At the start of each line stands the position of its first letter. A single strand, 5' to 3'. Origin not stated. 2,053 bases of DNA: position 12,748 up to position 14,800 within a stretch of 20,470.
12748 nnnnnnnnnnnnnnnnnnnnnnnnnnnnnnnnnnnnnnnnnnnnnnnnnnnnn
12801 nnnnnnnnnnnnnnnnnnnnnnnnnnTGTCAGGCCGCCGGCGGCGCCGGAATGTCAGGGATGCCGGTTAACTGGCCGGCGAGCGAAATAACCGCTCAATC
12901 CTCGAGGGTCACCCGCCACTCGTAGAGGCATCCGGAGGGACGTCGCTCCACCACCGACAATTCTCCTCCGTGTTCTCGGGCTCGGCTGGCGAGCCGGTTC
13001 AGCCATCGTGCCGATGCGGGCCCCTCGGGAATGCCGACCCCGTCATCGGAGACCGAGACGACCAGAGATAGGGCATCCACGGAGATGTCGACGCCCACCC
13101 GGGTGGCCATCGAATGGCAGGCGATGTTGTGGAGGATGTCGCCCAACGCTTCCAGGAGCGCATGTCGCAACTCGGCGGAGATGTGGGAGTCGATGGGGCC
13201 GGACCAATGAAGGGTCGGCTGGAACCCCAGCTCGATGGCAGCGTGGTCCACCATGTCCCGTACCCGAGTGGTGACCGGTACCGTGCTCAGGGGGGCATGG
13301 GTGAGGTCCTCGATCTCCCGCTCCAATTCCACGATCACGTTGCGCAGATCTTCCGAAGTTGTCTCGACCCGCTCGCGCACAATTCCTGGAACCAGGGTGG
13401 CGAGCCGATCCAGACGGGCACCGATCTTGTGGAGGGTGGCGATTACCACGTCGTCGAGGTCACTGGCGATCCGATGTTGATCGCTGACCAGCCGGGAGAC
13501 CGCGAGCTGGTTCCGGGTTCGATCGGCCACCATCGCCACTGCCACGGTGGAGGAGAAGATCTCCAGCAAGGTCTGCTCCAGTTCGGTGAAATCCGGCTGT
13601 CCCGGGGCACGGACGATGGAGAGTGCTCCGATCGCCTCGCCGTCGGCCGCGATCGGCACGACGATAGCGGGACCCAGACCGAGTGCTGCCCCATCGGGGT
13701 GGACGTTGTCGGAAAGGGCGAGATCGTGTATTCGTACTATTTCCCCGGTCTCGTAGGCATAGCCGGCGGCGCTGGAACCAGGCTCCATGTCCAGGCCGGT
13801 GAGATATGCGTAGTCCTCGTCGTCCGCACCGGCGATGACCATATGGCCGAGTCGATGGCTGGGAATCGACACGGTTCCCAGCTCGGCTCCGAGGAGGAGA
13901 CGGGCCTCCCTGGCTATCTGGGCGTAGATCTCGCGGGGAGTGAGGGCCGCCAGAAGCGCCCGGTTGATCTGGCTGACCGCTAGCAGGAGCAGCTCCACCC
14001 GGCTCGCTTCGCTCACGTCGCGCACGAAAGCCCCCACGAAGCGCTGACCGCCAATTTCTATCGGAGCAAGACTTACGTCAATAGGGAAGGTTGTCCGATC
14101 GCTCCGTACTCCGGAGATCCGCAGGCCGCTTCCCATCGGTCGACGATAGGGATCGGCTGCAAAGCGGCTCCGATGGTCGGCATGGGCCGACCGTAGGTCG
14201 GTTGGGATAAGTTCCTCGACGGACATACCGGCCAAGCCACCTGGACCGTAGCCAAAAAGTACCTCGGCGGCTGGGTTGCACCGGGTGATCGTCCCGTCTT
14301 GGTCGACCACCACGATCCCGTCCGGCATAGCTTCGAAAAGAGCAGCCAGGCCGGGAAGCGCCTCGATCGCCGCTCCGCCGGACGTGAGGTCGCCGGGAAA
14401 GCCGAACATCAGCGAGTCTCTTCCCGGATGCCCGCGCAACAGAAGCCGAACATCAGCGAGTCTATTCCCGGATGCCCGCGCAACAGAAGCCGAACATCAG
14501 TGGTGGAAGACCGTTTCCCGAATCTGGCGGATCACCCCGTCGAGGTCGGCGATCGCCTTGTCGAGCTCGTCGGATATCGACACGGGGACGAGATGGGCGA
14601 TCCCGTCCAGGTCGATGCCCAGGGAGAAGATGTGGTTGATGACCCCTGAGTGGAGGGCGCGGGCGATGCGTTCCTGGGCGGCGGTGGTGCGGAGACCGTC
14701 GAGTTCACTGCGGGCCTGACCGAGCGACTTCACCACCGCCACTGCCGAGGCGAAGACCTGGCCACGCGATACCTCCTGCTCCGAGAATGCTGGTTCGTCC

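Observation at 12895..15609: Tandem paralogous PAS-GAF-HisKA_3 sensor kinases, one without an ATPase domain, separated by a 44-bp duplication that builds stop/start-coupled mini-ORFs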

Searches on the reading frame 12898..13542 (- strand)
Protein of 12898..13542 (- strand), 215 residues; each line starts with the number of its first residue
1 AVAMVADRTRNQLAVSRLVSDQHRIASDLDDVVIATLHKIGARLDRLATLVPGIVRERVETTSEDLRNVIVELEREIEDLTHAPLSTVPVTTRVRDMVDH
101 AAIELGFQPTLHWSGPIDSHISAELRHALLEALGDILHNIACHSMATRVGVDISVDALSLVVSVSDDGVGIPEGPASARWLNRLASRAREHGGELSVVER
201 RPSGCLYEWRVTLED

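Call 36: search_solved_structures(query=window:12898-13542:-, max_evalue=1, show_alignments=3)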
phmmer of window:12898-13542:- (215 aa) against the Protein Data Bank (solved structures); distinct sequences matched with E-value up to 1: 11.
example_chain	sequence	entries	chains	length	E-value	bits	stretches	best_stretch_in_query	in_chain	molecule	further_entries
3zxq_A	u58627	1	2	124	1.5e-08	38.2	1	93-212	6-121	HYPOXIA SENSOR HISTIDINE KINASE RESPONSE REGULATOR DOST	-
3zxo_A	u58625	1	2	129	3.4e-06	30.5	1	91-213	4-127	REDOX SENSOR HISTIDINE KINASE RESPONSE REGULATOR DEVS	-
4biz_A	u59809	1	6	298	0.00042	23.7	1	12-193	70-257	SENSOR PROTEIN CPXA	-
4biu_A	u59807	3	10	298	0.001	22.4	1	12-193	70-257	SENSOR PROTEIN CPXA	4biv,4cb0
4biw_A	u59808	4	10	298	0.0013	22.1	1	13-193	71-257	SENSOR PROTEIN CPXA | Sensor histidine kinase CpxA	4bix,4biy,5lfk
3gie_A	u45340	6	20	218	0.015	18.6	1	18-174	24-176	Sensor histidine kinase desK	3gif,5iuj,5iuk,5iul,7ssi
3gig_A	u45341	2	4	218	0.04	17.2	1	18-174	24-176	Sensor histidine kinase desK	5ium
7ssj_A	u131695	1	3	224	0.042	17.1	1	18-175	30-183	Sensor histidine kinase DesK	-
3ehf_A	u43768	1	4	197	0.087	16.1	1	20-175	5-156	Sensor kinase (YocF protein)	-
1ys3_A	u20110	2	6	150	0.38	14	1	93-181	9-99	Sensor-type histidine kinase prrB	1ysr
3ehh_A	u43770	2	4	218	0.45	13.8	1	19-175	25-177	Sensor kinase (YocF protein)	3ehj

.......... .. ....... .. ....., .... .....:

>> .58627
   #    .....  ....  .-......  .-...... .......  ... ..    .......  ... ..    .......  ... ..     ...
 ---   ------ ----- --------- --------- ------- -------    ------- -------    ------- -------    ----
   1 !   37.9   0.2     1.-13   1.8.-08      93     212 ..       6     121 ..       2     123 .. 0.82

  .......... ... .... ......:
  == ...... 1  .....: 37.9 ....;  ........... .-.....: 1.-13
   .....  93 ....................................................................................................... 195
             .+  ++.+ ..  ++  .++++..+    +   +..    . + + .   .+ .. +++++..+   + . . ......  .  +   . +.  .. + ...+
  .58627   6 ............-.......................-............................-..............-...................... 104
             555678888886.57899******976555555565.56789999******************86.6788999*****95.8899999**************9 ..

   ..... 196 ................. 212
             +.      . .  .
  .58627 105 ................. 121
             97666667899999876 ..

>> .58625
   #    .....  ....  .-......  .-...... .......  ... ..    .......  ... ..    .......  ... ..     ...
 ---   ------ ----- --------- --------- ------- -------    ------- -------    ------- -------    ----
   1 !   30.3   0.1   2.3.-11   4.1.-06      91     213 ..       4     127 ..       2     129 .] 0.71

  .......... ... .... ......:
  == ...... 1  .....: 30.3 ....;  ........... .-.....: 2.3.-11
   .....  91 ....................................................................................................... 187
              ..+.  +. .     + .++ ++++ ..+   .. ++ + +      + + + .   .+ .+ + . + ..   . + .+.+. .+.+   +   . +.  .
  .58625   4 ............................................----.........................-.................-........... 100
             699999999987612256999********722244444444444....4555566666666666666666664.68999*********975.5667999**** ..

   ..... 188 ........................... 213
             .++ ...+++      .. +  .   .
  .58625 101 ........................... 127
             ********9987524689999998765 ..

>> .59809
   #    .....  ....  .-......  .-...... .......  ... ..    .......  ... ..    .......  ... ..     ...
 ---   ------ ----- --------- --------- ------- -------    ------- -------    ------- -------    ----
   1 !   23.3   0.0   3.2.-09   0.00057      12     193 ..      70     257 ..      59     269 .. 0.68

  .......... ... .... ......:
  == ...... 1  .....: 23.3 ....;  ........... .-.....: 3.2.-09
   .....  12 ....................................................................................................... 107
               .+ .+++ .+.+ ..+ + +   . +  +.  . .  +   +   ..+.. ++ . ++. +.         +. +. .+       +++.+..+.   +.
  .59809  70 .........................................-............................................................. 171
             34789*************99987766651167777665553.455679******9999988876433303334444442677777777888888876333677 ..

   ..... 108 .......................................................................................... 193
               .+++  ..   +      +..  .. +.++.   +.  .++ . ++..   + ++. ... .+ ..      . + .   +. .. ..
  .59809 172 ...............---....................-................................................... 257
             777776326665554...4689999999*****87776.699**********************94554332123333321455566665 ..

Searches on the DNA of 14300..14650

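Call 55: search_rna_families(source=window, start=14300, end=14650, threshold=evalue, max_evalue=1)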
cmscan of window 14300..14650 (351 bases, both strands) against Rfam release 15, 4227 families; matches with E-value up to 1: 0.
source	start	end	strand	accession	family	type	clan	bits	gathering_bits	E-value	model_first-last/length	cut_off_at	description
